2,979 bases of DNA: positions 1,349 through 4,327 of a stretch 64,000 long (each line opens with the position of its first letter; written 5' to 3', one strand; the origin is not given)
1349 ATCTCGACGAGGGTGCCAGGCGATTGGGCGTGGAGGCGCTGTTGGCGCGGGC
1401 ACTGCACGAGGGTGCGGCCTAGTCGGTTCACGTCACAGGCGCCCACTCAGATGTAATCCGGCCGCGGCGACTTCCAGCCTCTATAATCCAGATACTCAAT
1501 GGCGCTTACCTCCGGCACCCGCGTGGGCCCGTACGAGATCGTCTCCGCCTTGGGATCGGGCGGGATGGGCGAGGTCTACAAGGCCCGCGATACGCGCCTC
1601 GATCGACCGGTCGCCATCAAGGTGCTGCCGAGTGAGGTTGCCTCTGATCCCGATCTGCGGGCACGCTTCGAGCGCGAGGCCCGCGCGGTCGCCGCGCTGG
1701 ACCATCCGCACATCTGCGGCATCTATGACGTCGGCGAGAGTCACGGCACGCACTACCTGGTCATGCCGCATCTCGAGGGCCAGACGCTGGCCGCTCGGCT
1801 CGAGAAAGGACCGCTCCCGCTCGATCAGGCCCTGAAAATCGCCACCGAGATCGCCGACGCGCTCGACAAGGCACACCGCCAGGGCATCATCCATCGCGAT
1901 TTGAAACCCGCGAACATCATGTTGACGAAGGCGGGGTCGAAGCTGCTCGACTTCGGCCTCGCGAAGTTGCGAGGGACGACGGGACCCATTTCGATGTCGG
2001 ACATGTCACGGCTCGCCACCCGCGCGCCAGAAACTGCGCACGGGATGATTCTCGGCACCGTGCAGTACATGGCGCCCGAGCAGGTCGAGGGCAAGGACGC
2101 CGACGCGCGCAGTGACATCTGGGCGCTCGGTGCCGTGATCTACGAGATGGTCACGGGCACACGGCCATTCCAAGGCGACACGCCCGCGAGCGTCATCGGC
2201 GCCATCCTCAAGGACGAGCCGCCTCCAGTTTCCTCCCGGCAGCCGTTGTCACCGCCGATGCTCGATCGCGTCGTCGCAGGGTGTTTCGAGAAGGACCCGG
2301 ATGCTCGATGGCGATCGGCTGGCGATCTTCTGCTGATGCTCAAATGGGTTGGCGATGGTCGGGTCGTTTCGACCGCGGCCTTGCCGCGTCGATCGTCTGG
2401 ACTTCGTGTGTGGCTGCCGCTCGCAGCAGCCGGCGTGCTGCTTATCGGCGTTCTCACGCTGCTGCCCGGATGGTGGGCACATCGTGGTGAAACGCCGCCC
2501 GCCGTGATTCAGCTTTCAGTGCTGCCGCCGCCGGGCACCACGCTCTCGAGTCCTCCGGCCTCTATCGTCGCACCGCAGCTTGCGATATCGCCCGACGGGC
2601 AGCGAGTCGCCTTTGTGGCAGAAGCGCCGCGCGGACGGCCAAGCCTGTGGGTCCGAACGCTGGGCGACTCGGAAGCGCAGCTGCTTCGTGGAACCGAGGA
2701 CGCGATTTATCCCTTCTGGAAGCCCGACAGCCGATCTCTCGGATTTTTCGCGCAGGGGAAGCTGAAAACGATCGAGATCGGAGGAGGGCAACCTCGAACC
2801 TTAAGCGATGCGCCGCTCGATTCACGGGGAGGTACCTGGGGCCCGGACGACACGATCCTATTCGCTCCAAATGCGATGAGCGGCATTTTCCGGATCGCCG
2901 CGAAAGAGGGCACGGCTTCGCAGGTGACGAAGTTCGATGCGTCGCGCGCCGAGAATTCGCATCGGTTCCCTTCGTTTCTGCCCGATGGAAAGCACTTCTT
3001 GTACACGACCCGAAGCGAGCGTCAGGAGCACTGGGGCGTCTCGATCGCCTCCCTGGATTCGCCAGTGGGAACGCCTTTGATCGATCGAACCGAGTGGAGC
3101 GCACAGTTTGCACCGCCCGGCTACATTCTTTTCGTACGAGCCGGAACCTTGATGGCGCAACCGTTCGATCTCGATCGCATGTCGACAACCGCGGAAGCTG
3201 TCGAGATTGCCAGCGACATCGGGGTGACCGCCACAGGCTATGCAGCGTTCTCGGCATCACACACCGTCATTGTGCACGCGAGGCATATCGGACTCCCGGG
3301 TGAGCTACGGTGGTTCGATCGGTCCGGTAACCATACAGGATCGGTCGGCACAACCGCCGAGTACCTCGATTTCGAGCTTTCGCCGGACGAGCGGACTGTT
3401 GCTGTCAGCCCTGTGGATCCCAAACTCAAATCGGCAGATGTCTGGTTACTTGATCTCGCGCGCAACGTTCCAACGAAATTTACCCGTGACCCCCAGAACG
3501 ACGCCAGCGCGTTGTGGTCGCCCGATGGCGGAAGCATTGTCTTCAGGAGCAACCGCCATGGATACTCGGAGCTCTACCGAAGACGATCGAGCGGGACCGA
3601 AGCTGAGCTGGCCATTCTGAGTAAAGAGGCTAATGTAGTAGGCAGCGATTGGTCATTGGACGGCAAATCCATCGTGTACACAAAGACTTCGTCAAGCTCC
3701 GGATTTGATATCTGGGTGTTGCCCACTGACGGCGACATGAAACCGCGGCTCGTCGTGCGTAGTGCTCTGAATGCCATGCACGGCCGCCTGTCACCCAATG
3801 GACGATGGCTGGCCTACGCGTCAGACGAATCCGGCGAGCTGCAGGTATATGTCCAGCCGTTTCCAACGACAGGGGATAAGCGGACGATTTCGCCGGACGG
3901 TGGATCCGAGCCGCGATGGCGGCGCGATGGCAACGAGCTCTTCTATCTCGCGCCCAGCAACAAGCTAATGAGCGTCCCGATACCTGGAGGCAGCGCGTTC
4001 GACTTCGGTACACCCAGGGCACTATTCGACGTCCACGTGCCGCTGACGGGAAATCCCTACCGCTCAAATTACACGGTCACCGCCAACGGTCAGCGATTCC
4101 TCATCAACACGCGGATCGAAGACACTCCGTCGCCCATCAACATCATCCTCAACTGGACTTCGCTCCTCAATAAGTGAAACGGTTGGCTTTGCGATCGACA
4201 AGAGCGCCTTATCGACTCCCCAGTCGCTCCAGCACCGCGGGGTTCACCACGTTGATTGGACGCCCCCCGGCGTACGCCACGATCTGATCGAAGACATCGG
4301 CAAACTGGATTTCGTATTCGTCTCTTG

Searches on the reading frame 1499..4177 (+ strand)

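Call 65: search_protein_families(library=pfam, proteins=[window:1499-4177:+], max_evalue=0.0001)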
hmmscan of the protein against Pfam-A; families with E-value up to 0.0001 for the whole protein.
window:1499-4177:+ (892 aa): 4 families
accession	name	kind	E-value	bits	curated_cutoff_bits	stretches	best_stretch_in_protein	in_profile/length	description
PF00069.31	Pkinase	-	7e-49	167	31.7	1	12-271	1-252/263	Protein kinase domain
PF07714.23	PK_Tyr_Ser-Thr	-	2.5e-32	112.6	23.1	1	14-270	3-248/258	Protein tyrosine and serine/threonine kinase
PF07676.18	PD40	-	1.4e-25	89.1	20.9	1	660-694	3-38/38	WD40-like Beta Propeller Repeat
PF01636.29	APH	-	6.1e-09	36.4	23.2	1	109-156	148-198/239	Phosphotransferase enzyme family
